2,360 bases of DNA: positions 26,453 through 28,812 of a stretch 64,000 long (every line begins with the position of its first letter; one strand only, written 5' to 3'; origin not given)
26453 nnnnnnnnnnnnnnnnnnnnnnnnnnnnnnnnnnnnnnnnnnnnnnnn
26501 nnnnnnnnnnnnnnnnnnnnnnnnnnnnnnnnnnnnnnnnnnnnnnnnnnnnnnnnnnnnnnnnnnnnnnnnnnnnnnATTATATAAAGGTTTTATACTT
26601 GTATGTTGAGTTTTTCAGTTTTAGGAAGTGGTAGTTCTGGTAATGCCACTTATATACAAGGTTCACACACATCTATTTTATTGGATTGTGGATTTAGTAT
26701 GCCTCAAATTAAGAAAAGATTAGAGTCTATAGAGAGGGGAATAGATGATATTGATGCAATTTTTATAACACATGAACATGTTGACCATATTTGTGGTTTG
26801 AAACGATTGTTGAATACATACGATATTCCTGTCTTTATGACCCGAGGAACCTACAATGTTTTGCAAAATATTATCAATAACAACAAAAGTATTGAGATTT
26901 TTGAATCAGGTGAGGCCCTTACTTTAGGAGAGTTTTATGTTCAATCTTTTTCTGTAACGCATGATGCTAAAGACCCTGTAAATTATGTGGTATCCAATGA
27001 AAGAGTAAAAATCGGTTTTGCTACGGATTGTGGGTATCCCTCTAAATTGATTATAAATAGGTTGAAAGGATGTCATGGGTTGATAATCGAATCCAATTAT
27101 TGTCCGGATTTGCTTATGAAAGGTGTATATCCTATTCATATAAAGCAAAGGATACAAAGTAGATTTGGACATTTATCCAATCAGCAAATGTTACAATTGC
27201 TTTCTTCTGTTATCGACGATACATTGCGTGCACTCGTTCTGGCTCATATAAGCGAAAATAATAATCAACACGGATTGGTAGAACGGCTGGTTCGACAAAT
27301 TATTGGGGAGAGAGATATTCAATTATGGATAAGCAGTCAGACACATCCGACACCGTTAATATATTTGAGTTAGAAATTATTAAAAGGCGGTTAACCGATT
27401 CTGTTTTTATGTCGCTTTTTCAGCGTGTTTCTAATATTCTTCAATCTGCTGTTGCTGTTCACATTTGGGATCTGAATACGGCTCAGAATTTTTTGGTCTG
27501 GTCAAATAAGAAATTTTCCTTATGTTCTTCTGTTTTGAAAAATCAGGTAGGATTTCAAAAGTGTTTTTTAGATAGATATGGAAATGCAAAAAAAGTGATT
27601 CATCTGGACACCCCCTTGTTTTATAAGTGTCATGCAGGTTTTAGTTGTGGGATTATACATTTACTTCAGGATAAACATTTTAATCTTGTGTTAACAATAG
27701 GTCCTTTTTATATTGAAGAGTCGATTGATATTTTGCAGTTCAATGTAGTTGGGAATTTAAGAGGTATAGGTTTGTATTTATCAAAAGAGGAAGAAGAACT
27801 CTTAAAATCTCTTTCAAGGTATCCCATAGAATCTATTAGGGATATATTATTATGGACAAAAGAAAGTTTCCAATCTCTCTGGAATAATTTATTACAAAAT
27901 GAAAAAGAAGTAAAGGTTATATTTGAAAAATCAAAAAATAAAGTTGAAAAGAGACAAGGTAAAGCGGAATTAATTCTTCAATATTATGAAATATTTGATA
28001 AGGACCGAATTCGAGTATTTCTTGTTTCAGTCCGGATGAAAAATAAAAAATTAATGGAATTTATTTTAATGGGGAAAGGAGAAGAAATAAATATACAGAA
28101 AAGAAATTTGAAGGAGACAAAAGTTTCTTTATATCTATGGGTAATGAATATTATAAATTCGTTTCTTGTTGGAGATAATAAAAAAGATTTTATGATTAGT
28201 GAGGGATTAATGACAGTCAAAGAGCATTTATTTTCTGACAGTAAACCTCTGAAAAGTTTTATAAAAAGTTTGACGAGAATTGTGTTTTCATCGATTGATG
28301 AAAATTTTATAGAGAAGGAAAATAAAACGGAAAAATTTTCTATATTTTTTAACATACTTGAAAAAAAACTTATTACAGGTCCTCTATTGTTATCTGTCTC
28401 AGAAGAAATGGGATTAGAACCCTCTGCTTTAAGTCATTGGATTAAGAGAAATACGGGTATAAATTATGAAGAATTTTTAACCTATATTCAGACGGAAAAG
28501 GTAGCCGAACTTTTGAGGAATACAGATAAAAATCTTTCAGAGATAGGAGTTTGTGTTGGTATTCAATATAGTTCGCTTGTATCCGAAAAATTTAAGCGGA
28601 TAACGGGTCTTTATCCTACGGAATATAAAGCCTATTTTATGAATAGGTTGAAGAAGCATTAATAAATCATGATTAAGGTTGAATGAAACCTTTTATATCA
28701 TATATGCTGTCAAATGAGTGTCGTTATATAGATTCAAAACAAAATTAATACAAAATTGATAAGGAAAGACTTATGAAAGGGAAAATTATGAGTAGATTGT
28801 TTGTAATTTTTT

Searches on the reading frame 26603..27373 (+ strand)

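Call 26: search_protein_families(library=pfam, proteins=[window:26603-27373:+], max_evalue=0.001)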
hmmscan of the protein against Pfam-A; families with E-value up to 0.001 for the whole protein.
window:26603-27373:+ (256 aa): 6 families
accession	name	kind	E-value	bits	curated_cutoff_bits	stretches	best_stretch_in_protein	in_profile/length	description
PF12706.13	Lactamase_B_2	-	2.2e-22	80.1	27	1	24-215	2-199/200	Beta-lactamase superfamily domain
PF00753.33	Lactamase_B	-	5.3e-17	62.8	22.7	1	11-88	4-82/196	Metallo-beta-lactamase superfamily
PF16661.11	Lactamase_B_6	-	1.1e-05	25.3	27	1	23-84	7-76/193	Metallo-beta-lactamase superfamily domain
PF23023.1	Anti-Pycsar_Apyc1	-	0.00016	21.7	50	1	14-69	21-73/250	Anti-Pycsar protein Apyc1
PF19583.5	ODP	-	0.00021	21.6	27.2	1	17-144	7-137/194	ODP family beta lactamase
PF13483.12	Lactamase_B_3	-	0.00058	20.3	24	1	14-126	8-88/160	Beta-lactamase superfamily domain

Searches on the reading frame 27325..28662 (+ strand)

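Call 26: search_protein_families(library=pfam, proteins=[window:27325-28662:+], max_evalue=0.001)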
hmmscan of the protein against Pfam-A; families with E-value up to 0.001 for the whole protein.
window:27325-28662:+ (445 aa): 2 families
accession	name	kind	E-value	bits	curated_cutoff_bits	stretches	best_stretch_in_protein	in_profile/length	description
PF12833.13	HTH_18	-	1.8e-11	44.6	33.6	1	359-435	2-78/80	Helix-turn-helix domain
PF10114.15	PocR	-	3.3e-06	27.4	23.9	1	28-174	4-146/162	Sensory domain found in PocR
